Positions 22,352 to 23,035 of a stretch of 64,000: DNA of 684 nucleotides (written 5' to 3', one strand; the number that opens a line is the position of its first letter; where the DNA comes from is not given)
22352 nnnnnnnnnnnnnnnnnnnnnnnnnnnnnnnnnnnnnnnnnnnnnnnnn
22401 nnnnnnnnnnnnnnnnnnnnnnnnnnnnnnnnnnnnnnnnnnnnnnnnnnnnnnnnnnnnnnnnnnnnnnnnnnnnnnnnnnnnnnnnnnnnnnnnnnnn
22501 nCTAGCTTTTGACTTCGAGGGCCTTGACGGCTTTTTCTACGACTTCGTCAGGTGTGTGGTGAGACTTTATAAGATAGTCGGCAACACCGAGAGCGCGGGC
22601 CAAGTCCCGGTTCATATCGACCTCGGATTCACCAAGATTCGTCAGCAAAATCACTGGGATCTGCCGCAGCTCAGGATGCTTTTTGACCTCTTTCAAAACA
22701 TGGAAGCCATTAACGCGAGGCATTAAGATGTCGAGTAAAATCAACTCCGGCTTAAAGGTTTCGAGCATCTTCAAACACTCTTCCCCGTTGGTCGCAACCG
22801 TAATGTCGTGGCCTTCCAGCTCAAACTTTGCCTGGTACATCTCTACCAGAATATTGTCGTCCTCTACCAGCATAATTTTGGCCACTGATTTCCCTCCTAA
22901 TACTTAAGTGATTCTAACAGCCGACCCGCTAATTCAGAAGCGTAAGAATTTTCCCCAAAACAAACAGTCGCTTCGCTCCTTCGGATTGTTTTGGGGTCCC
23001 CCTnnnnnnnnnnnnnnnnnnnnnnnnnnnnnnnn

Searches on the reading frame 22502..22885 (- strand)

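Call 81: search_protein_families(library=pfam, proteins=[window:22502-22885:-], max_evalue=0.00001)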
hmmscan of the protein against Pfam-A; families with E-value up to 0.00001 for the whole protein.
window:22502-22885:- (127 aa): 1 family
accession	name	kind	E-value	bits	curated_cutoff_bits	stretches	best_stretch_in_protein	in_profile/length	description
PF00072.30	Response_reg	-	6.3e-20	71.9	30.2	1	4-113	1-104/111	Response regulator receiver domain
